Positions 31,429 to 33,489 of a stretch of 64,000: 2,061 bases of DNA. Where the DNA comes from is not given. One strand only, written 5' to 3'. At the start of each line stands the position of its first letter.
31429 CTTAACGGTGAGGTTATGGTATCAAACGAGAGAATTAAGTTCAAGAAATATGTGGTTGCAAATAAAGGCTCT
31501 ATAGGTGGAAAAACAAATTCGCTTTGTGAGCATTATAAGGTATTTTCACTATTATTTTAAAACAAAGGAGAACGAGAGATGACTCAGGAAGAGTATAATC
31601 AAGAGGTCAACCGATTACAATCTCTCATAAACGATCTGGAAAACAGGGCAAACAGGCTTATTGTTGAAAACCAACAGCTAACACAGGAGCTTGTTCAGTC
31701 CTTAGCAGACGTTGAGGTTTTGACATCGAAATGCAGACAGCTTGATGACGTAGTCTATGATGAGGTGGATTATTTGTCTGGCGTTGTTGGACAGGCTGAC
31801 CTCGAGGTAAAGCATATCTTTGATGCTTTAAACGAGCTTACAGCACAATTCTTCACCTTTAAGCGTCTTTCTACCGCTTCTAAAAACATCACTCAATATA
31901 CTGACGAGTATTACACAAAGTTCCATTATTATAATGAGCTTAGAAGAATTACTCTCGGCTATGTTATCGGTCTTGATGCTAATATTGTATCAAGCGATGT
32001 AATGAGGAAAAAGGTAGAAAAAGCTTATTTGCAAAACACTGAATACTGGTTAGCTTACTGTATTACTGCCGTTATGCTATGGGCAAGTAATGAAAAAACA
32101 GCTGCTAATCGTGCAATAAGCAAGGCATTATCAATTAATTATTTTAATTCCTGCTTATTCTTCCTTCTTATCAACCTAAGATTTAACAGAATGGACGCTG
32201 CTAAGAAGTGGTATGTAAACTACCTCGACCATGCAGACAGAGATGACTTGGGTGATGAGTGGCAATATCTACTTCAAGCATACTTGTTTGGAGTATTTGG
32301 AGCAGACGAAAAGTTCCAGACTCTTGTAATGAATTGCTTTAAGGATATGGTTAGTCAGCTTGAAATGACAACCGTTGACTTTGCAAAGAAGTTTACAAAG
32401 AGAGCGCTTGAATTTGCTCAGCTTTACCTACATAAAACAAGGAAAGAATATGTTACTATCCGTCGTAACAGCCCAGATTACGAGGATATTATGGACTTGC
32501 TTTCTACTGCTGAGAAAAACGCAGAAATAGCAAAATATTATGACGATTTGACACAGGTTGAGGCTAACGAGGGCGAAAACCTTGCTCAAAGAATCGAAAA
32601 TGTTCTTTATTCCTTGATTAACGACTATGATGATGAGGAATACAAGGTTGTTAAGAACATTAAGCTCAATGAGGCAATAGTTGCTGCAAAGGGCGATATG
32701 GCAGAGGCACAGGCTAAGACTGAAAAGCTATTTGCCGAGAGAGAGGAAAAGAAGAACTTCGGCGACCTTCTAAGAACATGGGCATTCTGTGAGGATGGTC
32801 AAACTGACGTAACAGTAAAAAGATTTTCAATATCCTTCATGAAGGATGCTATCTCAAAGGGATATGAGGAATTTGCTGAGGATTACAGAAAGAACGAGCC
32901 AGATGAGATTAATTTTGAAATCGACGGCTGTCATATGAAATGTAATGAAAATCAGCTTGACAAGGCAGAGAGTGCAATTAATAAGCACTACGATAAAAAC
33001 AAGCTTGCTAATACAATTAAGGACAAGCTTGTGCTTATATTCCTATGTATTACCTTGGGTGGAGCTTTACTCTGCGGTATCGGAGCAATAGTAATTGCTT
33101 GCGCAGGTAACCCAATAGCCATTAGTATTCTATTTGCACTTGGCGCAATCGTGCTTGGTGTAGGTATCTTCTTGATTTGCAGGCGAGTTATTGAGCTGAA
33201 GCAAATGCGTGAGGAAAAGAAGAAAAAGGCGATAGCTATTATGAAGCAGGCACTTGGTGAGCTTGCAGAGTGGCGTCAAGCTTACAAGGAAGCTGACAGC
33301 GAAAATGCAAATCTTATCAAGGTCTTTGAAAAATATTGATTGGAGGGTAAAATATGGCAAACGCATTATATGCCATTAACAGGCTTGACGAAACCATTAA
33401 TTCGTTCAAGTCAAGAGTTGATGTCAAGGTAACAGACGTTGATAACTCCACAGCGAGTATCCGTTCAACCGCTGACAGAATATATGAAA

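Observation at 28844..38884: Eight-gene membrane / AAA+ operon with no assignable system: best candidate for a novel system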

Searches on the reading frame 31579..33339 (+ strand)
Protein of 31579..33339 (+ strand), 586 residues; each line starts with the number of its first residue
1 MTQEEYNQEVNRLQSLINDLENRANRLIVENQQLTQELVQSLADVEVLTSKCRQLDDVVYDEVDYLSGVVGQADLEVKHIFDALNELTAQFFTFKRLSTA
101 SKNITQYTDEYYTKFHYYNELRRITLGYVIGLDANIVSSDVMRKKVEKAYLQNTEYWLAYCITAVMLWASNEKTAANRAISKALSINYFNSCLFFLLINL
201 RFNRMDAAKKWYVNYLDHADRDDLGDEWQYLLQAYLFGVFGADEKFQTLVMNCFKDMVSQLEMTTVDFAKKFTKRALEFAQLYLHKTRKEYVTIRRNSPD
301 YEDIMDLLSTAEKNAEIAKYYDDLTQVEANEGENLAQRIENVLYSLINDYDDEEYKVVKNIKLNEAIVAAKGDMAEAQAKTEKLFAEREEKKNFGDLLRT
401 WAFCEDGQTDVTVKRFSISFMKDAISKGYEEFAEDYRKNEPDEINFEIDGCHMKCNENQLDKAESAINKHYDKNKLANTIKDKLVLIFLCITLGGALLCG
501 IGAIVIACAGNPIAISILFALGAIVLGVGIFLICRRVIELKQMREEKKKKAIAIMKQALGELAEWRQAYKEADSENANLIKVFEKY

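Call 3: search_protein_families(library=pfam, proteins=[window:31579-33339:+], max_evalue=0.1)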
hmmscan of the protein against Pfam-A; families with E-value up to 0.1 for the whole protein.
window:31579-33339:+ (586 aa): 6 families
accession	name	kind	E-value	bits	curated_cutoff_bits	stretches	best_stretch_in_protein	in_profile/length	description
PF20990.2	DUF2207_C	-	0.0077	16.4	33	1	457-538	108-189/247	Predicted membrane protein (DUF2207) C-terminal domain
PF16526.10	CLZ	-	0.017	15.9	26.7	1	3-46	26-69/71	C-terminal leucine zipper domain of cyclic nucleotide-gated channels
PF10157.14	BORCS6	-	0.02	15.5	35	0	15-107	7-96/101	BLOC-1-related complex sub-unit 6 C-terminal helix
PF01166.23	TSC22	-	0.031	14.9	30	0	7-38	13-44/57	TSC-22/dip/bun family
PF08859.16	DGC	-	0.036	14.6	27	0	446-472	54-80/106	DGC domain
PF04178.18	Got1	-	0.067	14.2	24.6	0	486-553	2-68/110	Got1/Sft2-like family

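Call 4: search_protein_families(library=padloc, proteins=[window:31579-33339:+], max_evalue=0.1)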
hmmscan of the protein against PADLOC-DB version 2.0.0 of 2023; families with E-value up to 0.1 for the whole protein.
window:31579-33339:+ (586 aa): 0 families

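Call 5: search_protein_families(library=ncbifam, proteins=[window:31579-33339:+], max_evalue=0.1)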
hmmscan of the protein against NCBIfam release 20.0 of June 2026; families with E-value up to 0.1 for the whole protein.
window:31579-33339:+ (586 aa): 0 families

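Call 10: find_homologous_proteins(query=window:31579-33339:+)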
Query window:31579-33339:+ (586 aa): 666 proteins with E <= 0.001 among 8000 candidates; the best 120 are listed.
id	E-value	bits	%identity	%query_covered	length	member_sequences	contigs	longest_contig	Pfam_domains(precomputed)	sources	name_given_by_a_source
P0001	0.0e+0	1279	99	100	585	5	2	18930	-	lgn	-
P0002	0.0e+0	1142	87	100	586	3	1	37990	-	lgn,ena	-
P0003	2.5e-223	761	58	100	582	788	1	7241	-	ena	-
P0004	8.8e-223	759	60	96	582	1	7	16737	-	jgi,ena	-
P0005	1.1e-220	752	58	100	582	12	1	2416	-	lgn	-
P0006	3.5e-220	750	59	100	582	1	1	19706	-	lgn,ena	-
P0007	7.8e-220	749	58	100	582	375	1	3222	-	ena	-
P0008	1.7e-219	748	58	100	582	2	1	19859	-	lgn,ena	-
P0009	3.7e-219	747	58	100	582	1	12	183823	-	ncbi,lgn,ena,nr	ncbi:MAG: hypothetical protein IJA60_05640 [Clostridia bacterium]|nr:hypothetical protein [Clostridi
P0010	4.5e-219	747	58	100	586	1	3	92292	-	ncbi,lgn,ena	-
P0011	5.7e-219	746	59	100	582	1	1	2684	-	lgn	-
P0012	6.6e-219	746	58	100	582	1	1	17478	-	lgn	-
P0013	8.3e-219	746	58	100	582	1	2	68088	-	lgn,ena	-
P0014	9.4e-219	746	58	100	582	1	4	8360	-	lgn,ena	-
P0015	2.1e-218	745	58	100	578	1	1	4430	-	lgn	-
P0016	2.6e-218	744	58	100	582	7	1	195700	-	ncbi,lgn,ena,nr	ncbi:MAG: hypothetical protein J1F23_06025 [Oscillospiraceae bacterium]|nr:hypothetical protein [Osc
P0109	1.2e-194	666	54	100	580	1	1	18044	-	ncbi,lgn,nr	ncbi:MAG: hypothetical protein NTZ74_09410 [Chloroflexi bacterium]|nr:hypothetical protein [Chlorofl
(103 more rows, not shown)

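Call 11: search_protein_families(library=phrogs, proteins=[window:31579-33339:+], max_evalue=0.1)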
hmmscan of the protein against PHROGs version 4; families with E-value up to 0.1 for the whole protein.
window:31579-33339:+ (586 aa): 2 families
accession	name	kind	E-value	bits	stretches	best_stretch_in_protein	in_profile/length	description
phrog_4755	-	unknown function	0.0034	18.7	1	15-61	8-54/91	-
phrog_10680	-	unknown function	0.023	15.8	1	410-495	8-90/144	-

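Call 12: find_encoding_contigs(protein=P0109, flank=10000, max_places=2)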
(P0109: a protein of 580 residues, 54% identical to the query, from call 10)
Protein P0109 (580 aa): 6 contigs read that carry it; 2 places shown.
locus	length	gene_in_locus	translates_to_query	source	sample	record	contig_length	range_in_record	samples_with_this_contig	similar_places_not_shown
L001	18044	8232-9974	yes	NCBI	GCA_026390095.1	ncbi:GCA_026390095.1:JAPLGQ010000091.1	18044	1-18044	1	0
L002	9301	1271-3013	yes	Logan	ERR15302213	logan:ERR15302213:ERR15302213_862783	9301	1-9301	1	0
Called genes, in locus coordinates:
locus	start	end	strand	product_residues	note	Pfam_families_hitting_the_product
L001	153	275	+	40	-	PF12773:DZR, PF13240:Zn_Ribbon_1 (weak)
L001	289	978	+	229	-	-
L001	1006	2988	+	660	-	-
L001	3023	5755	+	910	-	-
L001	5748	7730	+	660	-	-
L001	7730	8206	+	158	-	-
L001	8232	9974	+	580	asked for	-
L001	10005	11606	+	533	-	-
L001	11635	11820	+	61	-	-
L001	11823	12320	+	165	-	-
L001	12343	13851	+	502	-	PF00004:AAA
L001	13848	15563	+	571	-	-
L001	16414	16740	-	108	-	-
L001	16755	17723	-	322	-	PF01464:SLT (faint)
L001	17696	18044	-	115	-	?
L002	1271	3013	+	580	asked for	-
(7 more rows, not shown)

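Call 13: find_encoding_contigs(protein=P0016, flank=10000, max_places=2)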
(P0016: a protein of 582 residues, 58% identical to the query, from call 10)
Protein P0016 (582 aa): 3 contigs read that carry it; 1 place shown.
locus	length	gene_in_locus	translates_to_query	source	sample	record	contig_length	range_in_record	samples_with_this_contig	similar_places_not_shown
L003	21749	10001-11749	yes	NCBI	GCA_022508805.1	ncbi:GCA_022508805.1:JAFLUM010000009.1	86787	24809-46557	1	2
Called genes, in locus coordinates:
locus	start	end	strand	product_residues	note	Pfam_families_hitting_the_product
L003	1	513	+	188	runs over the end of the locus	PF00440:TetR_N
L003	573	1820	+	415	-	PF13421:Band_7_1, PF12773:DZR, PF13240:Zn_Ribbon_1 (weak), PF13248:Zn_ribbon_3 (faint), PF18912:DZR_2 (faint), PF12773:DZR (weak), PF13240:Zn_Ribbon_1 (weak)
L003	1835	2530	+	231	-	-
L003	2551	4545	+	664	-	-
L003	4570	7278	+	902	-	PF01935:DUF87 (faint), PF05872:HerA_C (faint)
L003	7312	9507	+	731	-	-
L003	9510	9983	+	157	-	-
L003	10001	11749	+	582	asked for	-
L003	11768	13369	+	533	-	-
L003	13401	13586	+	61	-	-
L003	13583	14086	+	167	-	-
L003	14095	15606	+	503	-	PF00004:AAA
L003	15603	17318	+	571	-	-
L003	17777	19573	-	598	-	PF20586:DUF6788 (weak), PF13173:AAA_14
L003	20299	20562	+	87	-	-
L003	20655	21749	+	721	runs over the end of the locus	PF00239:Resolvase, PF07508:Recombinase, PF13408:Zn_ribbon_recom, PF15714:SpoVT_C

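Call 16: search_dna_similar(query=window:31579-33339:+, collection=phages, mode=protein, max_evalue=0.001)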
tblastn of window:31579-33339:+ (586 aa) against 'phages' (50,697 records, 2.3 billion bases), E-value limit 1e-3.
Records with a match: 1; places in all: 1; records where one place covers at least 80% of the query: 0.
Best place of each record, by identity: <60% 1.
By first word of the organism name: Streptococcus 1.
By host as written in the record: Streptococcus oralis U-o2 1.
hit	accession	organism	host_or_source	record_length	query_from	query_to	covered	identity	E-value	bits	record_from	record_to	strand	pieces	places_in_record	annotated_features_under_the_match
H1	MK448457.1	Streptococcus satellite phage Javan368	Streptococcus oralis U-o2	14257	80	460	65%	25.1%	6e-24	113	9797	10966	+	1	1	hypothetical protein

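Call 17: search_dna_similar(query=window:31579-33339:+, collection=plasmids, mode=protein, max_evalue=0.001)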
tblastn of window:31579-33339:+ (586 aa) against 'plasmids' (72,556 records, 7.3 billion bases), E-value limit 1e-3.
Records with a match: 2; places in all: 2; records where one place covers at least 80% of the query: 0.
Best place of each record, by identity: <60% 2.
By first word of the organism name: Comamonas 1; Fusobacterium 1.
By predicted mobility (MOB-suite, as given by PLSDB): non-mobilizable 2.
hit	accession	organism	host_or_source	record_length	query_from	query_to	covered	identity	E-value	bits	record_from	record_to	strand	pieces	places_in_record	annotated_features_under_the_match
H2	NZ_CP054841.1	Comamonas antarctica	whole organism,R2A medium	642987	21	449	73%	23.4%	1e-16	92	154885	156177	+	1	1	hypothetical protein (x2)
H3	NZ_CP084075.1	Fusobacterium vincentii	-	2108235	70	459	67%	23.3%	6e-20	102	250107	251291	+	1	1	none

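Call 18: get_annotated_region(hit=H1, flank=10000)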
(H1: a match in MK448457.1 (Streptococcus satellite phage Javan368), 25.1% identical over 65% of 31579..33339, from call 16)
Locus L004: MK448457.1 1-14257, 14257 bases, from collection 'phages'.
description: Streptococcus satellite phage Javan368, complete genome.
organism: Streptococcus satellite phage Javan368 (NCBI taxid 2558664)
taxonomy: Viruses
host: Streptococcus oralis U-o2; source: -; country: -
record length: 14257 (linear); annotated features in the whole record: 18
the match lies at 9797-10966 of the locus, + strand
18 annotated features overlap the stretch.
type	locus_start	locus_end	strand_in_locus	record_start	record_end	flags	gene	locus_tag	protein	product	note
CDS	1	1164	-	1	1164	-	-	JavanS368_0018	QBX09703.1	integrase/recombinase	-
CDS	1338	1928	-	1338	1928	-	-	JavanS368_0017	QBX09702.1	DNA-binding protein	-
CDS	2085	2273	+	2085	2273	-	-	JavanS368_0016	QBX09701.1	putative transcriptional regulator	-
CDS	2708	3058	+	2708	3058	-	-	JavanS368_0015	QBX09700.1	hypothetical protein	FIG01115536: hypothetical protein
CDS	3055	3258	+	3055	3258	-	-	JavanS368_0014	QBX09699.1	hypothetical protein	FIG01116276: hypothetical protein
CDS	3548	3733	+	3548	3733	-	-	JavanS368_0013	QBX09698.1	hypothetical protein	-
CDS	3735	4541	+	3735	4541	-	-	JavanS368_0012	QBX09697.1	putative DNA replication protein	-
CDS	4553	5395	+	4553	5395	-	-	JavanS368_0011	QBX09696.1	helicase loader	Helicase loader DnaI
CDS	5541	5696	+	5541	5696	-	-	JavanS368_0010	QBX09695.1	hypothetical protein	-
CDS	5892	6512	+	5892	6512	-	-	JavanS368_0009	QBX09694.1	hypothetical protein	-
CDS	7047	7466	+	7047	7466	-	-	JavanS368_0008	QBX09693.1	hypothetical protein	-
CDS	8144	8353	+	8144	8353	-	-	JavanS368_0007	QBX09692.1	hypothetical protein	-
CDS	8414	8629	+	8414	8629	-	-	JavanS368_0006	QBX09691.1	hypothetical protein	-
CDS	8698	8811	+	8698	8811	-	-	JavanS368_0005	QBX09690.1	hypothetical protein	-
CDS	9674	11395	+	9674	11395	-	-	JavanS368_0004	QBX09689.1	hypothetical protein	FIG00670618: hypothetical protein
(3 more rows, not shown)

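Call 19: get_annotated_region(hit=H2, flank=12000)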
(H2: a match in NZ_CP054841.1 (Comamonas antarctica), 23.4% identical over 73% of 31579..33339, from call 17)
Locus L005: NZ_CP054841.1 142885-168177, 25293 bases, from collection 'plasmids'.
description: Comamonas antarctica strain 16-35-5 plasmid unnamed1, complete sequence
organism: Comamonas antarctica (NCBI taxid 2743470)
taxonomy: Bacteria; Pseudomonadota; Betaproteobacteria; Burkholderiales; Comamonadaceae; Comamonas; Comamonas antarctica
host: -; source: whole organism,R2A medium; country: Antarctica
typing (MOB-suite, as given by PLSDB): non-mobilizable; mating-pair formation MPF_T
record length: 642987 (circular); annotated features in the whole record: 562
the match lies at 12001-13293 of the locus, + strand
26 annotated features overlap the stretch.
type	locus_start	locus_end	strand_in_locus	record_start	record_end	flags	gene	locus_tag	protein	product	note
CDS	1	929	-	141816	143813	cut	-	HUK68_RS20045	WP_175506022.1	aconitase family protein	-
CDS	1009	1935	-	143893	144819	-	-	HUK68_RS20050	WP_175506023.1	LysR substrate-binding domain-containing protein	-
CDS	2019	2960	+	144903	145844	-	-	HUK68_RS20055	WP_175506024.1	hypothetical protein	-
CDS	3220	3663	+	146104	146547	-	-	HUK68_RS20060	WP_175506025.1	hypothetical protein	-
CDS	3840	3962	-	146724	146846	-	-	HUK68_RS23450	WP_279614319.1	hypothetical protein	-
CDS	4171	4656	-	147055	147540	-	-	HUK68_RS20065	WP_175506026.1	hypothetical protein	-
CDS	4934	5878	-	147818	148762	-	-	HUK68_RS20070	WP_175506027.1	hypothetical protein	-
CDS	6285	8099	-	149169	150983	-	-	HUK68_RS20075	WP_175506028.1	hypothetical protein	-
CDS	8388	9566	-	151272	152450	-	-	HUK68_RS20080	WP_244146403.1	multidrug effflux MFS transporter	GO:0055085 - transmembrane transport [Evidence IEA]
CDS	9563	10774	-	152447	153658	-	-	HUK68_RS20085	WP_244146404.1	MFS transporter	GO:0055085 - transmembrane transport [Evidence IEA]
CDS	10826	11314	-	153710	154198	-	-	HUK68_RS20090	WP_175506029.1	MarR family transcriptional regulator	-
CDS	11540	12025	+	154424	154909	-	-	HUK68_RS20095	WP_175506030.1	hypothetical protein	-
CDS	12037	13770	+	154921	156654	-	-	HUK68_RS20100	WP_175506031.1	hypothetical protein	-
CDS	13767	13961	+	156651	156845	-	-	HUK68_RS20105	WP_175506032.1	hypothetical protein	-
CDS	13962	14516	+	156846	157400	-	-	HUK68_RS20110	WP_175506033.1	hypothetical protein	-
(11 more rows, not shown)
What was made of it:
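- It also occurs on a Comamonas megaplasmid (call 19).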

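Call 20: get_annotated_region(hit=H3, flank=12000)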
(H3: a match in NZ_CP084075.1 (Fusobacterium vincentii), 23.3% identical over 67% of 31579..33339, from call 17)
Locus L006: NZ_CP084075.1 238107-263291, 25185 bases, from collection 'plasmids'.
description: Fusobacterium vincentii strain SB055 plasmid pSB055A, complete sequence
organism: Fusobacterium vincentii (NCBI taxid 155615)
taxonomy: Bacteria; Fusobacteriota; Fusobacteriia; Fusobacteriales; Fusobacteriaceae; Fusobacterium; Fusobacterium vincentii
host: -; source: -; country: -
typing (MOB-suite, as given by PLSDB): non-mobilizable
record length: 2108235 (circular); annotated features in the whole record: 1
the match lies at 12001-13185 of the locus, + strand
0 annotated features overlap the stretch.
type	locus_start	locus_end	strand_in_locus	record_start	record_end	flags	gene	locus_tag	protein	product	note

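Call 32: search_protein_families(library=pfam, proteins=[L003:573-1820:+, L003:4570-7278:+, L003:7312-9507:+, L003:9510-9983:+, L004:11534-12049:+, L004:13775-14257:+, L005:11540-12025:+, L005:13962-14516:+, L006:15887-16381:+], max_evalue=0.05)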
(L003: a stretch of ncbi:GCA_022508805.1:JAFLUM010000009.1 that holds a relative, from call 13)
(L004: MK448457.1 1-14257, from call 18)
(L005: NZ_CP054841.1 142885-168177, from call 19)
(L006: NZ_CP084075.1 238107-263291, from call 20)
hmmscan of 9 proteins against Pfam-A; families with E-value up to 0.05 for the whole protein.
L003:573-1820:+ (415 aa): 12 families
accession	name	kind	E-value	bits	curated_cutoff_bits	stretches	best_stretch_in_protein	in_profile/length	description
PF13421.11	Band_7_1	-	3.1e-34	118.9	24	1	17-224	1-205/211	SPFH domain-Band 7 family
PF12773.13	DZR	-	8.9e-15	55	27.3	2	338-386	1-45/45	Double zinc ribbon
PF13240.11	Zn_Ribbon_1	-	3.7e-14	52.4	25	2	394-414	2-22/23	zinc-ribbon domain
PF13248.11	Zn_ribbon_3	-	7.7e-08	32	27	1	393-415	4-26/26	zinc-ribbon domain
PF17032.10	Zn_ribbon_15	-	1.8e-05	25.9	28.9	0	364-412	35-73/73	zinc-ribbon family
PF18912.6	DZR_2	-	2.1e-05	24.7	27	1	337-385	9-55/56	Double zinc ribbon domain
PF01145.31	Band_7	-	0.0027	18.2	23.6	1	115-228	59-160/176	SPFH domain / Band 7 family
PF23455.1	DUF7129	-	0.0046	17.1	30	0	352-377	14-38/45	Domain of unknown function (DUF7129)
PF10571.15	UPF0547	-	0.0084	16.6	29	1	393-412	2-21/26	Uncharacterised protein family UPF0547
PF01529.25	DHHC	-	0.019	15.5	28.7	0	337-369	7-39/133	DHHC palmitoyltransferase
PF24460.1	DUF7575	-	0.027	14.3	28.5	0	392-413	4-25/28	Domain of unknown function (DUF7575)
PF03660.19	PHF5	-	0.049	14.3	26.7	0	362-412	26-76/104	PHF5-like protein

L003:4570-7278:+ (902 aa): 6 families
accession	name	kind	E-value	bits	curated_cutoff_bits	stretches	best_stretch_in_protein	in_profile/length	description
PF01935.23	DUF87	-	1e-05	26.2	23.2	1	403-622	14-216/220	Helicase HerA, central domain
PF05872.18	HerA_C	-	1.6e-05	24.2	22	1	578-748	188-362/502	Helicase HerA-like C-terminal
PF04851.21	ResIII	-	0.0021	18.4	22.5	0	411-451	23-64/164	Type III restriction enzyme, res subunit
PF10412.15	TrwB_AAD_bind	-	0.0034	16.8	20.5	0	402-434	4-38/387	Type IV secretion-system coupling protein DNA-binding domain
PF12696.13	TraG-D_C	-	0.01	16.2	22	0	671-727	15-79/126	TraM recognition site of TraD and TraG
PF01580.24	FtsK_SpoIIIE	-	0.046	13.6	24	0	406-432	39-60/221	FtsK/SpoIIIE family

L003:7312-9507:+ (731 aa): 0 families

L003:9510-9983:+ (157 aa): 0 families

L004:11534-12049:+ (171 aa): 1 family
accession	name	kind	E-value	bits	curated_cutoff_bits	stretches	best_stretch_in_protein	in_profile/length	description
PF23356.2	TPR_PEP5_VPS11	-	0.019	14.7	27.5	1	30-169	115-230/354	PEP5/VPS11 Clathrin repeat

L004:13775-14257:+ (160 aa): 0 families

L005:11540-12025:+ (161 aa): 0 families

L005:13962-14516:+ (184 aa): 0 families

L006:15887-16381:+ (164 aa): 0 families
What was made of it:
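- On Type VII secretion system: Its FtsK_SpoIIIE hit is only E 0.046, below the cutoff (call 32).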

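Call 46: predict_structure(alignment_id=A3)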
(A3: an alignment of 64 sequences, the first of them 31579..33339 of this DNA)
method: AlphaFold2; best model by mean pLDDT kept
length: 586 residues; sequences in the alignment: 64
mean_pLDDT: 84.2   pTM: 0.60
mean pLDDT of the five models: 84.2, 83.3, 82.2, 81.3, 80.8
residues with pLDDT >= 90: 186; 70-90: 356; 50-70: 34; < 50: 10
segments of 3 or more residues with pLDDT < 50: 70-73, 132-137
pLDDT, mean of each block of 10 residues (from residue 1): 79 87 87 86 81 77 59 58 80 89 92 86 80 52 74 80 86 88 90 90 87 86 76 82 86 84 74 92 91 93 95 94 81 70 87 91 94 90 82 83 78 89 93 94 90 90 89 81 82 80 76 78 81 85 88 93 95 94 89
secondary structure, 60 per line:
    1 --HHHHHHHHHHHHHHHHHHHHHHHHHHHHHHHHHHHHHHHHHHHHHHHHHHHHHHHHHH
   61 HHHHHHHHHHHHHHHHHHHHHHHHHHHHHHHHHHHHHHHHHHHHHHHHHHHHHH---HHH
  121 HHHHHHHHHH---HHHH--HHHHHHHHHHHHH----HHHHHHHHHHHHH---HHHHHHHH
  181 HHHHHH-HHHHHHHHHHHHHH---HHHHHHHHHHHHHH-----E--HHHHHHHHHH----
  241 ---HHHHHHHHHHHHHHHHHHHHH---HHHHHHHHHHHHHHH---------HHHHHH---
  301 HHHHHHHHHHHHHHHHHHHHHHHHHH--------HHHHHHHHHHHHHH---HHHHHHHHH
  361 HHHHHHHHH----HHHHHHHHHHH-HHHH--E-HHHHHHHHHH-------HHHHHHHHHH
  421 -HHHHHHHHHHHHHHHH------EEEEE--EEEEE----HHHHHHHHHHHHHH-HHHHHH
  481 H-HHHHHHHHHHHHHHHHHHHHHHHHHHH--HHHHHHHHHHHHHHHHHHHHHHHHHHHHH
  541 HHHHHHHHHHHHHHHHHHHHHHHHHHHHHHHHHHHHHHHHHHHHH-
elements in order: H3-114 H118-130 H134-137 H140-152 H157-169 H173-186 H188-201 H205-218 H227-236 H244-264 H268-282 H292-297 H301-326 H335-348 H352-369 H374-384 H386-389 H394-403 H411-420 H422-437 E444-448 E451-455 H460-473 H475-481 H483-509 H512-585
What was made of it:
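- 31579..33339 (+): Gene C, 586 aa, paralog 1 of the C/D/H family. Long N-terminal helix (3-114), TPR-like helical solenoid (118-437), small beta hairpin, TM helical hairpin (about 480-541, nt 33016-33201), and a C-terminal cytoplasmic helix. AlphaFold2 model, mean pLDDT 84.2 (call 46).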

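Call 49: fold_search(model_id=the predicted structure, library=pdb)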
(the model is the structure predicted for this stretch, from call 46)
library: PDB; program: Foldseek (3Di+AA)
matches with E <= 10: 581; with E <= 0.001: 0
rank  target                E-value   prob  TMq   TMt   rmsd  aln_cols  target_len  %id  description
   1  5nlg                  5.2e-02  0.84  0.13  0.25  24.3       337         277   13  RRP5 C-terminal domain (released 2018-08-29)
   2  8qvw_B                5.9e-02  0.35  0.12  0.16  29.8       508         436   14  Cryo-EM structure of the peptide binding domain of human SRP68/72 (released 2024-02-07)
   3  7rdr_A                7.1e-02  0.14  0.08  0.10  31.6       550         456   11  Circular tandem repeat protein with novel repeat topology and enhanced subunit contact surfaces (released 2021-09-01)
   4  5wwm                  9.6e-02  0.69  0.12  0.24  22.8       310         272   12  Crystal structure of the TPR domain of Rrp5 (released 2017-01-25)
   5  6id1_J                9.6e-02  0.60  0.18  0.18  29.4       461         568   12  Cryo-EM structure of a human intron lariat spliceosome after Prp43 loaded (ILS2 complex) at 2.9 angstrom resolution (released 2019-03-13)
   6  8ro2_J                1.1e-01  0.23  0.13  0.14  37.0       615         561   13  Integrative Structure of the human intron lariat Spliceosome (ILS'') (released 2024-09-18)
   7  2gw1_A                1.3e-01  0.16  0.11  0.13  45.1       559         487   13  Crystal Structure of the Yeast Tom70 (released 2006-06-27)
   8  8ga7                  1.3e-01  0.20  0.12  0.13  36.4       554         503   11  Geometrically programmable nanomaterial construction using regularized protein building blocks (released 2024-03-13)
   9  8g0l_B                1.7e-01  0.33  0.16  0.11  33.6       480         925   10  Semi-synthetic CoA-alpha-Synuclein Constructs Trap N-terminal Acetyltransferase NatB for Binding Mechanism Studies (released 2023-05-03)
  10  6h2f_C                1.9e-01  0.25  0.11  0.16  19.7       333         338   10  Structure of the pre-pore AhlB of the tripartite alpha-pore forming toxin, AHL, from Aeromonas hydrophila. (released 2019-07-10)
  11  9f1b_DB               1.9e-01  0.54  0.17  0.13  25.8       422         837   15  Mammalian ternary complex of a translating 80S ribosome, NAC and NatA/E (released 2024-08-21)
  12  5g04_J                2.0e-01  0.35  0.17  0.19  34.0       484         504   11  Structure of the human APC-Cdc20-Hsl1 complex (released 2016-05-25)
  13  7a0g_EEE              2.0e-01  0.23  0.10  0.16  17.6       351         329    8  Structure of the SmhB pore of the tripartite alpha-pore forming toxin, Smh, from Serratia marcescens. (released 2021-03-31)
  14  8xi2_I                2.1e-01  0.28  0.14  0.13  28.5       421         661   13  Cryo-EM structure of the Chlamydomonas C* complex (released 2024-10-09)
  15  2y4t_B                2.2e-01  0.44  0.15  0.20  24.1       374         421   16  Crystal structure of the human co-chaperone P58(IPK) (released 2011-08-10)
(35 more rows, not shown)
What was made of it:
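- On Tripartite alpha-pore-forming toxins (Hbl/Nhe/Ahl/Smh): Foldseek to AhlB and SmhB gives E 0.19-0.45 and TM-scores 0.10-0.15 (call 49).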
